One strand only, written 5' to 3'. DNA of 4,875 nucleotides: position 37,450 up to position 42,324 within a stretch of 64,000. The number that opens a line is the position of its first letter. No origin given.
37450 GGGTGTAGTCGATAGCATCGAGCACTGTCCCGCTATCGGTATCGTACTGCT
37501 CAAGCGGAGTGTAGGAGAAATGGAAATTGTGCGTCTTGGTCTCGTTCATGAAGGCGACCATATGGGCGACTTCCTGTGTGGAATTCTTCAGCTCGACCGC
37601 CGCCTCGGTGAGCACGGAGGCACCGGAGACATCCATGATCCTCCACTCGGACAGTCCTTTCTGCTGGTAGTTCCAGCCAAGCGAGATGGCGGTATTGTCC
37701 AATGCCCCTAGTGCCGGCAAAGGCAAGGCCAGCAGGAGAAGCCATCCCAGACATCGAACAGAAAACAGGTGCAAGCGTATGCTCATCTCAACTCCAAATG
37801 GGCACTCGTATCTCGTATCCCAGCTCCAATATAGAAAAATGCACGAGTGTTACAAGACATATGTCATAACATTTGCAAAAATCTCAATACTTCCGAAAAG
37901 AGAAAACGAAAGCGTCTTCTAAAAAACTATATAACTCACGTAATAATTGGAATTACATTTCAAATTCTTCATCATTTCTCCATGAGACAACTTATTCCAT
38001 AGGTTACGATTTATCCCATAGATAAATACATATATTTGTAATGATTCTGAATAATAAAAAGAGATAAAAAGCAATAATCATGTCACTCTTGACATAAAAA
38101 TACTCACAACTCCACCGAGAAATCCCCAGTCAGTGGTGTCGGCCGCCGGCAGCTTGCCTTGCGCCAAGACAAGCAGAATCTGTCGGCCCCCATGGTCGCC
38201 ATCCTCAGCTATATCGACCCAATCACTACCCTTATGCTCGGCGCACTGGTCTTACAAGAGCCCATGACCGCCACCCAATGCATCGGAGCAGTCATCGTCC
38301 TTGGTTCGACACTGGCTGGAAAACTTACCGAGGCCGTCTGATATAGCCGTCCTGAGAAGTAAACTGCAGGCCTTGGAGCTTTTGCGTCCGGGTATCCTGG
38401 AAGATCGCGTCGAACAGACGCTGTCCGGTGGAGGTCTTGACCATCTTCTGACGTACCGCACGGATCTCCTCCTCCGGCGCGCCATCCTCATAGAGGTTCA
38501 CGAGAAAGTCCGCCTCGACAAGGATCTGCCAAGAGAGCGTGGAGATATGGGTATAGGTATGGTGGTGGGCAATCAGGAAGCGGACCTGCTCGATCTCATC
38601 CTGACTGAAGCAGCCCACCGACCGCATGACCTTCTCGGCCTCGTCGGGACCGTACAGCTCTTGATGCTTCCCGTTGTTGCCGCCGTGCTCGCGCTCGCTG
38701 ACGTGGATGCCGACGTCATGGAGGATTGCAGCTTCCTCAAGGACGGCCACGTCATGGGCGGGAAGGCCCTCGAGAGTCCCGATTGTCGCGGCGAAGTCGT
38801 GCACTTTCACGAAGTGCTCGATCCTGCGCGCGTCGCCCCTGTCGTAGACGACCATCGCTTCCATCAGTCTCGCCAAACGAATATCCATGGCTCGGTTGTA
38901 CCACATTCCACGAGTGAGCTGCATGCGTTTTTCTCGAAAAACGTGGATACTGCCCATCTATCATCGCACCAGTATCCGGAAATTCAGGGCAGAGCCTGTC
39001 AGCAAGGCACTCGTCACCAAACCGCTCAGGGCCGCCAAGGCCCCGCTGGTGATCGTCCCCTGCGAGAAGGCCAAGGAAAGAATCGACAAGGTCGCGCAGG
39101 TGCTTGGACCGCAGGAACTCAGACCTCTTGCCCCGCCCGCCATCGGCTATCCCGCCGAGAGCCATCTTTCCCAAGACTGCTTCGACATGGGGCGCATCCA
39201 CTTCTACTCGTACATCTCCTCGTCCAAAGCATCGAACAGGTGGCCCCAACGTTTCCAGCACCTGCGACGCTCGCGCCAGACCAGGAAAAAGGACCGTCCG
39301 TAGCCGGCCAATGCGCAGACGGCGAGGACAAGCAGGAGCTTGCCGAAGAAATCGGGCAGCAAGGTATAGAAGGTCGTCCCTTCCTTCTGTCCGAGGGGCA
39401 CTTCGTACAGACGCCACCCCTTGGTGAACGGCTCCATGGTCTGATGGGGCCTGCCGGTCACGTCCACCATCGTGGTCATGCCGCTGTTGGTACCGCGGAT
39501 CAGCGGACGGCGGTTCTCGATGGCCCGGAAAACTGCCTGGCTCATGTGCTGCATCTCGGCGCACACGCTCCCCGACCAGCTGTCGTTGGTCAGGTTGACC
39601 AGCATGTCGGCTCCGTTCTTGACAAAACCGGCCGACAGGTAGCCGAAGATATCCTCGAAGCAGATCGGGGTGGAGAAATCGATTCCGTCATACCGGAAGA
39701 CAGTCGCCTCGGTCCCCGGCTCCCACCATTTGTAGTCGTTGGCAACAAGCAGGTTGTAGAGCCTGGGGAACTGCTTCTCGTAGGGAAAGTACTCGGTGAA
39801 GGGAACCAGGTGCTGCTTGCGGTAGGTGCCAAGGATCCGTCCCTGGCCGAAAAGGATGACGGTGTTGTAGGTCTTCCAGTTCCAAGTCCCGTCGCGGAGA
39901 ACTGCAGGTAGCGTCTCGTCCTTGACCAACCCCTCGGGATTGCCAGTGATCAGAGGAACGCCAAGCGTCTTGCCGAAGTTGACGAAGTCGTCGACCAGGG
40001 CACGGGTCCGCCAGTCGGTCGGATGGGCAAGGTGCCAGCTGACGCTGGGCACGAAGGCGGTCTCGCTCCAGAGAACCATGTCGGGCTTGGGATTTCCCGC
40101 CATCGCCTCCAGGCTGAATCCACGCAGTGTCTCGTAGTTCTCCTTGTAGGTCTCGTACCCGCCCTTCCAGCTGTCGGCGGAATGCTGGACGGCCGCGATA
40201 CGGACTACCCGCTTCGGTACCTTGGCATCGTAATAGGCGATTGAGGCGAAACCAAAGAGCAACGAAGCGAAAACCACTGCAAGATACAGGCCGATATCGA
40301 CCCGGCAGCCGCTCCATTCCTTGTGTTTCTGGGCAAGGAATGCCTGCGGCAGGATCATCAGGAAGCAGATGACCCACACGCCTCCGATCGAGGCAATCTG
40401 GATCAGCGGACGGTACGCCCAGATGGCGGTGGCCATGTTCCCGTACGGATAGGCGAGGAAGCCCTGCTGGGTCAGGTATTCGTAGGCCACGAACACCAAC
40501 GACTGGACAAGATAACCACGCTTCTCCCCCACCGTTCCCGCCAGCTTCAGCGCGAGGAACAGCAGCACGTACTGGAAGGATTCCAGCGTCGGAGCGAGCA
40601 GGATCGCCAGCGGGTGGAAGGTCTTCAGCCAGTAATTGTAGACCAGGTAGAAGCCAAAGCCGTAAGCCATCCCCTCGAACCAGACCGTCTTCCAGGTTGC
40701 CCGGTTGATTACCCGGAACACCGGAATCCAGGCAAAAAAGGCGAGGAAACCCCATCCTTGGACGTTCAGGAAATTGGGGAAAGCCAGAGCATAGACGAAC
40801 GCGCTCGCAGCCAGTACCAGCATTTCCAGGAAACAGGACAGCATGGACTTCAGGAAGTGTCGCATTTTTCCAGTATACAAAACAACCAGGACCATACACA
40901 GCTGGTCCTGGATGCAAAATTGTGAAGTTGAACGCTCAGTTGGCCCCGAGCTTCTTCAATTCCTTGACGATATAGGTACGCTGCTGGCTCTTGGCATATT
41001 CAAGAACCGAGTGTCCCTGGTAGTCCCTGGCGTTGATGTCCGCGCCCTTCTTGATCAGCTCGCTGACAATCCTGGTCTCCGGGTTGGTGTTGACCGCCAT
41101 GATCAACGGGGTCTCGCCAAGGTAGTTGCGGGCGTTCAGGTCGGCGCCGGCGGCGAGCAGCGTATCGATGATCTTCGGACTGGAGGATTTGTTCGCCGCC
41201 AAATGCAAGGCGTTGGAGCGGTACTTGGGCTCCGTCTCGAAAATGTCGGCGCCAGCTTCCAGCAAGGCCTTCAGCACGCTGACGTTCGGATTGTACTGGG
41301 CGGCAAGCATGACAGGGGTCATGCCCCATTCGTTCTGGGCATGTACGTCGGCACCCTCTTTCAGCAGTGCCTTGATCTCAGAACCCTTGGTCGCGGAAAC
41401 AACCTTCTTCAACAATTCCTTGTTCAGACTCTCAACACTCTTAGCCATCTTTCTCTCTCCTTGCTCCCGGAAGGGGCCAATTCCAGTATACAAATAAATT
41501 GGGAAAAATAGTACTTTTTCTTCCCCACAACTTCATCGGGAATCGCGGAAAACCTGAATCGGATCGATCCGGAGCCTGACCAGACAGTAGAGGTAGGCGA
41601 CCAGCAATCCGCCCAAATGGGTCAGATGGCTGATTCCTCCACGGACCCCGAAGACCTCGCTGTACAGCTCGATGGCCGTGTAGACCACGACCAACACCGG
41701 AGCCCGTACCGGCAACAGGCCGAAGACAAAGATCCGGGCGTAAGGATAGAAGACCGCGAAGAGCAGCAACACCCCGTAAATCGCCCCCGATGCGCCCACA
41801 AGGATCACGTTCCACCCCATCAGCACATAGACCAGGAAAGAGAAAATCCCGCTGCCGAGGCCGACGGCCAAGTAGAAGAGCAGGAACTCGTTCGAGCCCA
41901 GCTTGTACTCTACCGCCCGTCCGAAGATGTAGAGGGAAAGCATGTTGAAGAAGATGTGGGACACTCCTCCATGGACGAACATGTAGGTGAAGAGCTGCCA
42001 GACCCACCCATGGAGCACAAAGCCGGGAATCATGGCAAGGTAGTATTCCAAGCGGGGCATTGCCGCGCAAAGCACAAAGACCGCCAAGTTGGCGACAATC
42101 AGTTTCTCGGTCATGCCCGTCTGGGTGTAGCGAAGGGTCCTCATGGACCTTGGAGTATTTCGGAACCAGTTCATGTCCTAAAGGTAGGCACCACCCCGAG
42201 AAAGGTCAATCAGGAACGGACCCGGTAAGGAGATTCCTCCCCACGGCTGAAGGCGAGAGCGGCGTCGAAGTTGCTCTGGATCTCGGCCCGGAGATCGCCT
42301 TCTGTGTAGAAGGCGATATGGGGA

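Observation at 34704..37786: Four-gene ATGA-coupled operon of secreted proteins that all end in one pilin-like C-terminal strand, with no assembly machinery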

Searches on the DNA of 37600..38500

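Call 88: search_rna_families(source=window, start=37600, end=38500, threshold=evalue, max_evalue=1)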
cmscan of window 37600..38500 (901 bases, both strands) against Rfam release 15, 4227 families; matches with E-value up to 1: 0.
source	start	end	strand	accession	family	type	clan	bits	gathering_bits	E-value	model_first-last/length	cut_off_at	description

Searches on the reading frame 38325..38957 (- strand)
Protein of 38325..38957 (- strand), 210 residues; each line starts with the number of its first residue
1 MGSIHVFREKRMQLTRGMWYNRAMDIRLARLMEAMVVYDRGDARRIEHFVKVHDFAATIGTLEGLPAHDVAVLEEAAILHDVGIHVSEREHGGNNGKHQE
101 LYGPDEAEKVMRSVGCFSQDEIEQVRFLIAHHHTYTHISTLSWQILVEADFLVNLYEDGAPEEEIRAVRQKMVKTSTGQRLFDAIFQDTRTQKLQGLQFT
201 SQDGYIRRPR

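Call 16: search_protein_families(library=pfam, max_evalue=0.001, proteins=[window:38325-38957:-])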
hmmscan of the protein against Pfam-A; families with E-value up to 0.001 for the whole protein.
window:38325-38957:- (210 aa): 1 family
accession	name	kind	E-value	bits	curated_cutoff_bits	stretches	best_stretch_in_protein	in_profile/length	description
PF01966.28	HD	-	0.00065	20.4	22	1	45-150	1-111/116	HD domain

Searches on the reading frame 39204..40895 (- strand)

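Call 16: search_protein_families(library=pfam, max_evalue=0.001, proteins=[window:39204-40895:-])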
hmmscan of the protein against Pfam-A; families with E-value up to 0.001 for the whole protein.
window:39204-40895:- (563 aa): 2 families
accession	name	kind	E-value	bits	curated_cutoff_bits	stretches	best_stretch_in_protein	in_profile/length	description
PF20154.4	LNT_N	-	1.5e-18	67.9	27.1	1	31-182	1-155/159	Apolipoprotein N-acyltransferase N-terminal domain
PF00795.27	CN_hydrolase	-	2.9e-16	60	23.2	1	232-499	1-246/256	Carbon-nitrogen hydrolase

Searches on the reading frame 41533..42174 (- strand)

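Call 16: search_protein_families(library=pfam, max_evalue=0.001, proteins=[window:41533-42174:-])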
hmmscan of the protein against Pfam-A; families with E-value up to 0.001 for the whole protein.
window:41533-42174:- (213 aa): 2 families
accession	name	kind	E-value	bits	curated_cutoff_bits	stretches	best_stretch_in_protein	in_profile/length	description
PF01694.28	Rhomboid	-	7.3e-31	107.7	22.6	1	58-201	4-141/143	Rhomboid domain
PF08551.15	DUF1751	-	4.3e-07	30.9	22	1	52-119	3-69/99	Eukaryotic integral membrane protein (DUF1751)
